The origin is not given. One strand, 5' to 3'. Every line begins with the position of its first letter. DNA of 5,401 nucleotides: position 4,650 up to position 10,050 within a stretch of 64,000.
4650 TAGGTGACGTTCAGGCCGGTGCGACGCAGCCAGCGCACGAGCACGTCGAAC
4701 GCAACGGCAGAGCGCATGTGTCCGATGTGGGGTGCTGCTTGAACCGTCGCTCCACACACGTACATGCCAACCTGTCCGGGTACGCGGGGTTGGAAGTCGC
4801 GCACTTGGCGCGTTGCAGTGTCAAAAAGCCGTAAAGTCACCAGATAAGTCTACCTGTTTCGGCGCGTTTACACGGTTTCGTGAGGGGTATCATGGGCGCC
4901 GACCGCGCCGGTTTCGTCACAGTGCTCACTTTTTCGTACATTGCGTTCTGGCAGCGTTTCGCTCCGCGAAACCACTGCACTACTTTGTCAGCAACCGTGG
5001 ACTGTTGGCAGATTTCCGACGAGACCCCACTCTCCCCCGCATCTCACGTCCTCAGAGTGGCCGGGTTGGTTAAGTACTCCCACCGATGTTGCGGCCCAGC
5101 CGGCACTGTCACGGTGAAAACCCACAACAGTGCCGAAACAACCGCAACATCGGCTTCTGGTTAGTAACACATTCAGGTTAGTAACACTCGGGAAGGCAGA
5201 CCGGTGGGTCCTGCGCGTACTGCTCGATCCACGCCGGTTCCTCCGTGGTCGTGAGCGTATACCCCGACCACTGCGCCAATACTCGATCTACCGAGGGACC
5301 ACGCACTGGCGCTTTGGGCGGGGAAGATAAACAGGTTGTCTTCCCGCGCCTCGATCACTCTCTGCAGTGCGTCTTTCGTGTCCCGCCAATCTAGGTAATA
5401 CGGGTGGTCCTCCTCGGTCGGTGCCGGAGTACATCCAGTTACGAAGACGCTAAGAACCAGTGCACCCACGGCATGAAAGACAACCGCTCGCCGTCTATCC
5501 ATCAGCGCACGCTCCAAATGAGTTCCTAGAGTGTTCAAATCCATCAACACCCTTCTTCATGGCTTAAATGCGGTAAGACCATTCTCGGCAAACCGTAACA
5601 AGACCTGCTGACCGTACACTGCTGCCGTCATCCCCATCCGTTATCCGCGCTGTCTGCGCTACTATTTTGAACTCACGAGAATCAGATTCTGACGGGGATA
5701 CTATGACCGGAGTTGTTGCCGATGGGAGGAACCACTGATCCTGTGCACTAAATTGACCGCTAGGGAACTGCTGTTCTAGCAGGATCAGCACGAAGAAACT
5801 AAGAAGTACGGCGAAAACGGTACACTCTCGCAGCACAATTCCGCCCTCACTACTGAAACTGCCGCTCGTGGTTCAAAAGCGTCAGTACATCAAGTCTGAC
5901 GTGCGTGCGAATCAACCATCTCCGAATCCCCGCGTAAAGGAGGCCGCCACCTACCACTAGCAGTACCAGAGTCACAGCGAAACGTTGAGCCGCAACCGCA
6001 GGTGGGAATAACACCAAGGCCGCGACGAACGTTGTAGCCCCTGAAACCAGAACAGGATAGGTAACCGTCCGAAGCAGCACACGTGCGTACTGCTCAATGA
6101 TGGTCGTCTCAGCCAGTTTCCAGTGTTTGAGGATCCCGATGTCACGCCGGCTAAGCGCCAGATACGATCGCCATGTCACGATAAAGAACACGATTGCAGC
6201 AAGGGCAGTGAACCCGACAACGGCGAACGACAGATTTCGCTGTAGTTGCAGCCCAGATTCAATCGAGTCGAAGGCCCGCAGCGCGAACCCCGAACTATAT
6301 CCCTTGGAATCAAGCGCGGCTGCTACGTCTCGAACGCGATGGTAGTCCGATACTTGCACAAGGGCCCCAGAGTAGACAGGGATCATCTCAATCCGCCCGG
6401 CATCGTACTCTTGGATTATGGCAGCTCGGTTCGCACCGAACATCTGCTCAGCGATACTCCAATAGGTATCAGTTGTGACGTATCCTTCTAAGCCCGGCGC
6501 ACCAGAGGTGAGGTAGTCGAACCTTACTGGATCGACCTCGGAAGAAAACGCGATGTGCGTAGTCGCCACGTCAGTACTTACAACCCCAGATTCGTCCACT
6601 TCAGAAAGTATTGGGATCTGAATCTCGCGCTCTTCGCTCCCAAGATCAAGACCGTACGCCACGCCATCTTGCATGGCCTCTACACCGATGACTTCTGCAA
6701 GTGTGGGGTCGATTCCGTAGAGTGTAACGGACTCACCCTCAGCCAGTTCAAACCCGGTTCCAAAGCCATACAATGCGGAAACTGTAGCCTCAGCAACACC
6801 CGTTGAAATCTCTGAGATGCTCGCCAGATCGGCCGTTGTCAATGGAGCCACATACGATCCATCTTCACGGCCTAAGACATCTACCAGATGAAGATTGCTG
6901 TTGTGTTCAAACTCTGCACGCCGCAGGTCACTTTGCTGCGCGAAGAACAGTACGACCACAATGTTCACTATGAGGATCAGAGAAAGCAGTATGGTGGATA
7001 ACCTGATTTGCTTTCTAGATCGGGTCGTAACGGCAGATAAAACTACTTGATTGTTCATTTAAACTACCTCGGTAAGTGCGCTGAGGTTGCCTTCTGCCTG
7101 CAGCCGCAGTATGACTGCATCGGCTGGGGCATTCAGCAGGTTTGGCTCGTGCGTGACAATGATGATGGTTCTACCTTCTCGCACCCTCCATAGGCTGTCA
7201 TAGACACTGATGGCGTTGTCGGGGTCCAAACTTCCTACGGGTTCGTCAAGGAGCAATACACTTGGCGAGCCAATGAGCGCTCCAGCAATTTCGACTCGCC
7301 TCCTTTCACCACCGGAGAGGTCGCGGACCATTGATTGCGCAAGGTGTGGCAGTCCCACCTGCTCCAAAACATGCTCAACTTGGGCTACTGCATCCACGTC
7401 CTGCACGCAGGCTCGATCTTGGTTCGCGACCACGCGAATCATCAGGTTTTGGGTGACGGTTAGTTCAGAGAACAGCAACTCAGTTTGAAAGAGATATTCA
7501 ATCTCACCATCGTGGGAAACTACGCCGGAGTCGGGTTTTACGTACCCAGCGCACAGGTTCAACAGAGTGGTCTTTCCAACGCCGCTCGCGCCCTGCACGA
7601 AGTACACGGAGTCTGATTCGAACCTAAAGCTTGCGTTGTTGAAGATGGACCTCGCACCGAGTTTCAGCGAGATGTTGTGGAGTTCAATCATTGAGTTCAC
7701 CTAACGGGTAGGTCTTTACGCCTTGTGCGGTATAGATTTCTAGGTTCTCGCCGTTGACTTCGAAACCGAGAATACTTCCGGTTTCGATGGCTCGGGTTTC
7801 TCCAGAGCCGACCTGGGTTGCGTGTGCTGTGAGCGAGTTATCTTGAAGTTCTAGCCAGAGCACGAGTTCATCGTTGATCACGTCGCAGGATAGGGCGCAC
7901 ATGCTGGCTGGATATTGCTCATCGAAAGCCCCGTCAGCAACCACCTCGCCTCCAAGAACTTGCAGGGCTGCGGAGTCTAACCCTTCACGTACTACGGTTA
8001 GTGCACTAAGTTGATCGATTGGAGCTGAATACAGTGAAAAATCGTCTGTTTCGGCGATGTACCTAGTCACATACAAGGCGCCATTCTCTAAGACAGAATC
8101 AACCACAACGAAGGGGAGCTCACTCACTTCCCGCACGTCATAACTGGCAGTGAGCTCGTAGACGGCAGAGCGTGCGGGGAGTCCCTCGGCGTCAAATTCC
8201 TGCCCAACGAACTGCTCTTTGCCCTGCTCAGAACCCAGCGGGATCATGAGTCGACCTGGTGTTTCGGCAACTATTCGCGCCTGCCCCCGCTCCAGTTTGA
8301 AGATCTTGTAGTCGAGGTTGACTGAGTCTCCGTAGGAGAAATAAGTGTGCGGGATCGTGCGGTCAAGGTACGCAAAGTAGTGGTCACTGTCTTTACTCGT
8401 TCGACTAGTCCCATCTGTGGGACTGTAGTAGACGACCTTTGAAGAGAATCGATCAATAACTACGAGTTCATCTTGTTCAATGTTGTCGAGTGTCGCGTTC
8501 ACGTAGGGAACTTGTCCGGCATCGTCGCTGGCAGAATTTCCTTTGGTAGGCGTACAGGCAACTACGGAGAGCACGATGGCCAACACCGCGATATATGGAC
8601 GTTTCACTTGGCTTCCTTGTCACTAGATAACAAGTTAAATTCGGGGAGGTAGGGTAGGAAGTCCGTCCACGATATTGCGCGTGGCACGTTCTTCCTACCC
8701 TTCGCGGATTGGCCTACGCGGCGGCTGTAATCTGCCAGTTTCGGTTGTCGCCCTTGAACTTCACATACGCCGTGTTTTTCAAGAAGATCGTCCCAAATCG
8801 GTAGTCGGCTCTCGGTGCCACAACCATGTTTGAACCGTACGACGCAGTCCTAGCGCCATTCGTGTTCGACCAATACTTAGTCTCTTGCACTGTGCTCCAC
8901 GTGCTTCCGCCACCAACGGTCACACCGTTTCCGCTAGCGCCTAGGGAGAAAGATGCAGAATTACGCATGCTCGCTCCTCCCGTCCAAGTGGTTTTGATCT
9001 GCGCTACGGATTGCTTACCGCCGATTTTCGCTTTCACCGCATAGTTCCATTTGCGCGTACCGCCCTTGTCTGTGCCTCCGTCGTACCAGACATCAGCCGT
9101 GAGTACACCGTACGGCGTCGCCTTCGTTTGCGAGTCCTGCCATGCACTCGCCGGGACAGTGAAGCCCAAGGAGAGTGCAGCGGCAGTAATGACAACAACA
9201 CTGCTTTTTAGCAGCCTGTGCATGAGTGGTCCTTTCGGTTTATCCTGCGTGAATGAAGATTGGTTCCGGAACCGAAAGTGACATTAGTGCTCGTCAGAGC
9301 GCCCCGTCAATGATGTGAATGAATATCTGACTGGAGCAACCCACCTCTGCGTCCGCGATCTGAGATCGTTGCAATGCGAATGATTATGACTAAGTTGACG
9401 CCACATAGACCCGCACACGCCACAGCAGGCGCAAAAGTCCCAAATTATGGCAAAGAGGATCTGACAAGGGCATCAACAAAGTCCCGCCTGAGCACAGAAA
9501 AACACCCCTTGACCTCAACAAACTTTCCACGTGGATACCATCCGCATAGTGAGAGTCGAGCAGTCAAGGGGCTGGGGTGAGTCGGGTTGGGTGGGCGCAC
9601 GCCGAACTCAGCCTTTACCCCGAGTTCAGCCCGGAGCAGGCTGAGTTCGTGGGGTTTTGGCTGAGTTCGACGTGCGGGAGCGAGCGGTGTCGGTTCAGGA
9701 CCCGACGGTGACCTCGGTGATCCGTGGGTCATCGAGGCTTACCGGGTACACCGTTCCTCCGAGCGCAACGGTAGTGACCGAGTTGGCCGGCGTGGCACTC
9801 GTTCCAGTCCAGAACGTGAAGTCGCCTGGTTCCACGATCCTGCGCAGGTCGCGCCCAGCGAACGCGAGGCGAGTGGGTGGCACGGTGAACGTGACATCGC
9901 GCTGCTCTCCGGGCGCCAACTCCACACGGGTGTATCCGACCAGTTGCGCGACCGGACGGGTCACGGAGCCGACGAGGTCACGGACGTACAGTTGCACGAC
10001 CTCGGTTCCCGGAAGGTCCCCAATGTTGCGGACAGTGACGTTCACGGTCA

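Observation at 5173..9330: AT-richer six-gene operon: Sec-secreted orphan protein, lipoprotein, ABC ATPase, FtsX-type permease and two small envelope proteins (candidate toxin/bacteriocin plus export-immunity module)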

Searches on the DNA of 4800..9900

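Call 92: search_rna_families(source=window, start=4800, end=9900, threshold=evalue, max_evalue=1)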
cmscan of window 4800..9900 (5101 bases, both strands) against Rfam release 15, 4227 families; matches with E-value up to 1: 2.
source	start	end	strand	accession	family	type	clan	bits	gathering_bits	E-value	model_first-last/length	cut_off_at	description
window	9596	9676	+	RF03908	MIR6459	Gene; miRNA;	-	38.2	100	4e-06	1-87/87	no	MIR6459 microRNA precursor family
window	9249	9300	+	RF01136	sR28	Gene; snRNA; snoRNA; CD-box;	-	17.4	39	0.3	1-55/55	no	Small nucleolar RNA sR28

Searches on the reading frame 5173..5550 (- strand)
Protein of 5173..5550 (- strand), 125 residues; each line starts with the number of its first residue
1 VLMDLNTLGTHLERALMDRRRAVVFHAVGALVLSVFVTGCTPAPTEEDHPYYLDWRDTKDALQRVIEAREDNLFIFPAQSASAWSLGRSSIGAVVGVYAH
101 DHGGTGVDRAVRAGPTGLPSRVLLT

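Call 5: search_protein_families(library=pfam, proteins=[window:5173-5550:-], max_evalue=1)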
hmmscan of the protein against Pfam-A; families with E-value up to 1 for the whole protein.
window:5173-5550:- (125 aa): 0 families

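Call 6: search_protein_families(library=ncbifam, proteins=[window:5173-5550:-], max_evalue=1)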
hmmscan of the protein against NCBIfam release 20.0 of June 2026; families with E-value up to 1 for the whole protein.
window:5173-5550:- (125 aa): 0 families

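Call 8: search_protein_families(library=padloc, proteins=[window:5173-5550:-], max_evalue=1)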
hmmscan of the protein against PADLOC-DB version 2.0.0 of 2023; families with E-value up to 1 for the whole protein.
window:5173-5550:- (125 aa): 0 families

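Call 81: search_protein_families(library=pfam, proteins=[L021:6787-8268:+, L021:8319-9014:+, L021:9070-9675:+], max_evalue=1)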
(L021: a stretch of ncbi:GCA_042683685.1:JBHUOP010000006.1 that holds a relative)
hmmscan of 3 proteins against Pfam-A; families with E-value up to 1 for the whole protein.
L021:6787-8268:+ (494 aa): 0 families

L021:8319-9014:+ (232 aa): 1 family
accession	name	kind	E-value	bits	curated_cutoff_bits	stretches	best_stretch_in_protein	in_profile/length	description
PF13567.11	DUF4131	-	0.032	14.4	31.6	1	9-67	7-60/165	Domain of unknown function (DUF4131)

L021:9070-9675:+ (202 aa): 1 family
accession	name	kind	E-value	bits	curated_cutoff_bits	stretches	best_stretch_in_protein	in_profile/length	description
PF21380.2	Nrd1-Seb1_dom2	-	0.027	14.9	27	1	88-134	6-52/57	Nrd1/Seb1, domain 2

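Call 85: search_protein_families(library=ncbifam, proteins=[L021:6787-8268:+, L021:8319-9014:+, L021:9070-9675:+], max_evalue=1)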
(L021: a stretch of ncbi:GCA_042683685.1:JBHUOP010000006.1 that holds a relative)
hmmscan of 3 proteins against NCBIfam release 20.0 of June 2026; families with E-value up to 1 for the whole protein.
L021:6787-8268:+ (494 aa): 0 families

L021:8319-9014:+ (232 aa): 2 families
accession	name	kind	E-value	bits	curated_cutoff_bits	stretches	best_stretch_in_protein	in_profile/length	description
TIGR01167.1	LPXTG_anchor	domain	0.064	14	15.9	0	37-56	11-30/34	LPXTG cell wall anchor domain-containing protein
NF010230.0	PRK13682.1-5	equivalog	0.16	12.3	89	1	11-31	33-53/53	hypothetical protein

L021:9070-9675:+ (202 aa): 0 families

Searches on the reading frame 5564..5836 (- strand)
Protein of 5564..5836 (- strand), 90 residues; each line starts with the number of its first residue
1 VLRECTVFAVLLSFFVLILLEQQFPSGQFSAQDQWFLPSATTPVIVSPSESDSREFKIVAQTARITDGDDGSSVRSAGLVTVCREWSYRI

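Call 5: search_protein_families(library=pfam, proteins=[window:5564-5836:-], max_evalue=1)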
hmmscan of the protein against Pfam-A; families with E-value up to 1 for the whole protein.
window:5564-5836:- (90 aa): 0 families

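Call 6: search_protein_families(library=ncbifam, proteins=[window:5564-5836:-], max_evalue=1)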
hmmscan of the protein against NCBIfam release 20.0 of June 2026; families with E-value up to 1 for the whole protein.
window:5564-5836:- (90 aa): 0 families

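Call 8: search_protein_families(library=padloc, proteins=[window:5564-5836:-], max_evalue=1)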
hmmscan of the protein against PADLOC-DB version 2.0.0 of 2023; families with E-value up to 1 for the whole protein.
window:5564-5836:- (90 aa): 0 families

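Call 81: search_protein_families(library=pfam, proteins=[L021:6787-8268:+, L021:8319-9014:+, L021:9070-9675:+], max_evalue=1)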
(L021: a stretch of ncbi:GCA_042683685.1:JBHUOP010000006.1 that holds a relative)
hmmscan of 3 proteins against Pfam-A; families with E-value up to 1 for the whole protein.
L021:6787-8268:+ (494 aa): 0 families

L021:8319-9014:+ (232 aa): 1 family
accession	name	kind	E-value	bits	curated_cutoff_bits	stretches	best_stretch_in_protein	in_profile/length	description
PF13567.11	DUF4131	-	0.032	14.4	31.6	1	9-67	7-60/165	Domain of unknown function (DUF4131)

L021:9070-9675:+ (202 aa): 1 family
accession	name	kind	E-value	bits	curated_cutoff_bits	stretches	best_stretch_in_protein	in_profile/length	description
PF21380.2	Nrd1-Seb1_dom2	-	0.027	14.9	27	1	88-134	6-52/57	Nrd1/Seb1, domain 2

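Call 85: search_protein_families(library=ncbifam, proteins=[L021:6787-8268:+, L021:8319-9014:+, L021:9070-9675:+], max_evalue=1)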
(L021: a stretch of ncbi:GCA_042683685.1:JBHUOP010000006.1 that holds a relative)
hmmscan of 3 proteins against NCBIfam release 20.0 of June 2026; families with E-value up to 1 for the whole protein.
L021:6787-8268:+ (494 aa): 0 families

L021:8319-9014:+ (232 aa): 2 families
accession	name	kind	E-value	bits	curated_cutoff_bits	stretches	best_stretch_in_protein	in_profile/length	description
TIGR01167.1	LPXTG_anchor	domain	0.064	14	15.9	0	37-56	11-30/34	LPXTG cell wall anchor domain-containing protein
NF010230.0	PRK13682.1-5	equivalog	0.16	12.3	89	1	11-31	33-53/53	hypothetical protein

L021:9070-9675:+ (202 aa): 0 families
